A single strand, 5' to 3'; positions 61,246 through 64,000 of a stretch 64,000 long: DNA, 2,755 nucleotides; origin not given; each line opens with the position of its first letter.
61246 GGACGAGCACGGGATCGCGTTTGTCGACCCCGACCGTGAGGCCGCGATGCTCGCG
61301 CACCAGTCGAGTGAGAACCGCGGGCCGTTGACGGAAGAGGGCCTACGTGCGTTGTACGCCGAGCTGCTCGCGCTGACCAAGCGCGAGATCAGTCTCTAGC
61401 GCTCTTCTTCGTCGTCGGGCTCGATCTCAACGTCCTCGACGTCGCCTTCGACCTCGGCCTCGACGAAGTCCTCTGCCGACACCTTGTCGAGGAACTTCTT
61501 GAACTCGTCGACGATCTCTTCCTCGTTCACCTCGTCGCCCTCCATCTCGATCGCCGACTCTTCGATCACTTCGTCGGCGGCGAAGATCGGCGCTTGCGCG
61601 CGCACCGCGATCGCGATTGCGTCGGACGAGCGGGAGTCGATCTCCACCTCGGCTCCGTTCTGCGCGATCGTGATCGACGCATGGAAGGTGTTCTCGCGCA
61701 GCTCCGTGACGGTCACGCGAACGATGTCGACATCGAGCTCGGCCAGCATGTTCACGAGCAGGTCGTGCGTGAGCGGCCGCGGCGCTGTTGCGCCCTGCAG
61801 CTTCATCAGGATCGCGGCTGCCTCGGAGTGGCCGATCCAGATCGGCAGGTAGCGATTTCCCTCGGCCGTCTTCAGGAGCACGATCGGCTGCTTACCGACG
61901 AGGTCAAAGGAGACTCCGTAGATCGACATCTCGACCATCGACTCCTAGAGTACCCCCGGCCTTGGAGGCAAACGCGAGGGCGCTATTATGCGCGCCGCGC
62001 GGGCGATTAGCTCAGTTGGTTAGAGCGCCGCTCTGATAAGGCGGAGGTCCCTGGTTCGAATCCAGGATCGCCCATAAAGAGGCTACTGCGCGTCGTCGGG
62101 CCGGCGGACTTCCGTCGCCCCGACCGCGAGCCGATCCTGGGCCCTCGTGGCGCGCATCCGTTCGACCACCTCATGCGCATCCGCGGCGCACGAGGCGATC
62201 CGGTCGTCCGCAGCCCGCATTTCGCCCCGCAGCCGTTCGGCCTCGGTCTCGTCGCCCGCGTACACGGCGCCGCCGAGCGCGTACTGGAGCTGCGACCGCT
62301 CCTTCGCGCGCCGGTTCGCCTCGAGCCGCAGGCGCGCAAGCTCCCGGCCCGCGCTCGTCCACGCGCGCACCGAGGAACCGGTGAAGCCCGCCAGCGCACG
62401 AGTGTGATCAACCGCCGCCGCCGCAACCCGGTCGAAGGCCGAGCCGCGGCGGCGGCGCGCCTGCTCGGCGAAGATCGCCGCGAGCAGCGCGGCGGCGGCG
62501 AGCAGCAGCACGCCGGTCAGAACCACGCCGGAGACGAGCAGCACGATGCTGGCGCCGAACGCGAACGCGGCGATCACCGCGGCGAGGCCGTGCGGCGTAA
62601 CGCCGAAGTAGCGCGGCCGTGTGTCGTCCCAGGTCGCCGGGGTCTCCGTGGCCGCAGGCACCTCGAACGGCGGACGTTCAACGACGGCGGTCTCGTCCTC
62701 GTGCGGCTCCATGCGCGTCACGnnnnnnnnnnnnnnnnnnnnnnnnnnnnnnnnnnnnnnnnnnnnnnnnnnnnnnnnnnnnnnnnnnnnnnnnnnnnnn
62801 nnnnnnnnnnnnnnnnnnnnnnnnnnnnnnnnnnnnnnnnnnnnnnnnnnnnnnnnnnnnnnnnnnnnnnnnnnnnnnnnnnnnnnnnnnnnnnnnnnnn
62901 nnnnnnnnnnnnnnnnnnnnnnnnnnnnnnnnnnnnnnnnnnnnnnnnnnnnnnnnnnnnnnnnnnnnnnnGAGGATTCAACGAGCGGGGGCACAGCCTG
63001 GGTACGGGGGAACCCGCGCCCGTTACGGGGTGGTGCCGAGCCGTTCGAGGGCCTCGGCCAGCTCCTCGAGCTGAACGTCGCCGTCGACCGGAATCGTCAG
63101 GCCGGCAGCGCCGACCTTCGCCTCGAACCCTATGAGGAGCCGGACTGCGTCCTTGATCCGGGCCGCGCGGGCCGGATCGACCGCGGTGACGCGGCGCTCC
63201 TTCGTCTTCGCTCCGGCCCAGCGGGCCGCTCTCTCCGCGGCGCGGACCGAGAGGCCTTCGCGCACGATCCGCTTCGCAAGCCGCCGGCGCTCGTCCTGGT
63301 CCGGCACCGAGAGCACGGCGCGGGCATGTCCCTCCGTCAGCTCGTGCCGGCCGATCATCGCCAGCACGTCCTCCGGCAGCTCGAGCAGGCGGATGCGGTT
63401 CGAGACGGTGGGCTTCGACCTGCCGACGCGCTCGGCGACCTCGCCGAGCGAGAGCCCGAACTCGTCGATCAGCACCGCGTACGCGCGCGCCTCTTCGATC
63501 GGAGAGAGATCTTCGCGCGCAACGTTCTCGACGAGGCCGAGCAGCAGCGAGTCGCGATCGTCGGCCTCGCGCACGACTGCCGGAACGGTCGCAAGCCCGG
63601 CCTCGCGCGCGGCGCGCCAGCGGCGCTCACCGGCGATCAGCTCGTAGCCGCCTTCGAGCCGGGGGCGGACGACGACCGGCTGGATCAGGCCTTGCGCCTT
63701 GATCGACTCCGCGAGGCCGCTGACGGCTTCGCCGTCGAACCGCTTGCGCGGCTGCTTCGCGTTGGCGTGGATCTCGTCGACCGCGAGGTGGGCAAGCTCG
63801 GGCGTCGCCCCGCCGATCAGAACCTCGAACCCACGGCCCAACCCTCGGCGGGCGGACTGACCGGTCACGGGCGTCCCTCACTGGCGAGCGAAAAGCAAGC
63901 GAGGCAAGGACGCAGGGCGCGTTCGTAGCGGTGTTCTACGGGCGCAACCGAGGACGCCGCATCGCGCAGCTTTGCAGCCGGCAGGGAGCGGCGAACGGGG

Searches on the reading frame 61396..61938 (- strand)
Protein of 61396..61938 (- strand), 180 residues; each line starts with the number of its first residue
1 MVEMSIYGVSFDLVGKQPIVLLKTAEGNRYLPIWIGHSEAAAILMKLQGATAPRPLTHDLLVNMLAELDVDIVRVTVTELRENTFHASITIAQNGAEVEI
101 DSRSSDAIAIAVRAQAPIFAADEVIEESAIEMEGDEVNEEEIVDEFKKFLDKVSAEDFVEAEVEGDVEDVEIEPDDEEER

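Call 41: find_encoding_contigs(protein=window:61396-61938:-, flank=10000, max_places=4)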
Protein window:61396-61938:- (180 aa): no gene with exactly this product is on record in the collection.

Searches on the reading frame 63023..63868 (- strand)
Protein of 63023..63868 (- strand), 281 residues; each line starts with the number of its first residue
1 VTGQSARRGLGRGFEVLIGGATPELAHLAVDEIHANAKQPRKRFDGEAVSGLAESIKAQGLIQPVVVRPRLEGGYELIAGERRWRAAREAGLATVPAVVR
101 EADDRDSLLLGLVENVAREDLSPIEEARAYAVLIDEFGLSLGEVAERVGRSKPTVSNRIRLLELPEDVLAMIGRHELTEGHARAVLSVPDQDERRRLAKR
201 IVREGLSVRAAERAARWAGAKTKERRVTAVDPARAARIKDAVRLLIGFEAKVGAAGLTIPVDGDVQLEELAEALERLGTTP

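Call 19: find_encoding_contigs(protein=window:63023-63868:-, flank=10000, max_places=6)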
Protein window:63023-63868:- (281 aa): no gene with exactly this product is on record in the collection.

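Call 20: find_encoding_contigs(protein=window:63023-63841:-, flank=10000, max_places=6)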
Protein window:63023-63841:- (272 aa): no gene with exactly this product is on record in the collection.

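Call 53: search_protein_families(library=pfam, proteins=[window:63023-63868:-], max_evalue=0.01)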
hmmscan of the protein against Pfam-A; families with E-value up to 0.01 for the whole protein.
window:63023-63868:- (281 aa): 12 families
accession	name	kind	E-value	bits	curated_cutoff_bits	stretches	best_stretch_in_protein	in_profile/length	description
PF17762.8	HTH_ParB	-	1.6e-33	115.3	22.6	1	119-216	1-98/102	ParB HTH domain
PF02195.25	ParB_N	-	2.3e-33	114.6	26.3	1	24-116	2-94/95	ParB N-terminal domain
PF12802.13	MarR_2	-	0.00011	22.7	27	0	128-163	9-45/61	MarR family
PF20432.4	Xre-like-HTH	-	0.00012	22.7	25.8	0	127-157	12-42/63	Antitoxin Xre-like helix-turn-helix domain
PF13412.12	HTH_24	-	0.00068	19.6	21.9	1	138-163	17-42/48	Winged helix-turn-helix DNA-binding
PF18090.7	SoPB_HTH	-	0.00074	20.1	27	1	122-172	2-53/75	Centromere-binding protein HTH domain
PF13936.12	HTH_38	-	0.0012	18.9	27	0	138-160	20-42/44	Helix-turn-helix domain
PF10279.14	Latarcin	-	0.003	18.2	25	0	103-132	15-47/64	Latarcin precursor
PF01978.25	TrmB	-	0.0037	17.5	25.6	0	126-163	10-47/68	Sugar-specific transcriptional regulator TrmB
PF13384.12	HTH_23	-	0.0045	17.2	24.6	0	133-160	13-39/50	Homeodomain-like domain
PF13404.12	HTH_AsnC-type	-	0.0056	16.9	27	0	140-163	19-42/42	AsnC-type helix-turn-helix domain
PF12840.13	HTH_20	-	0.0078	16.6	27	1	138-163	18-43/51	Helix-turn-helix domain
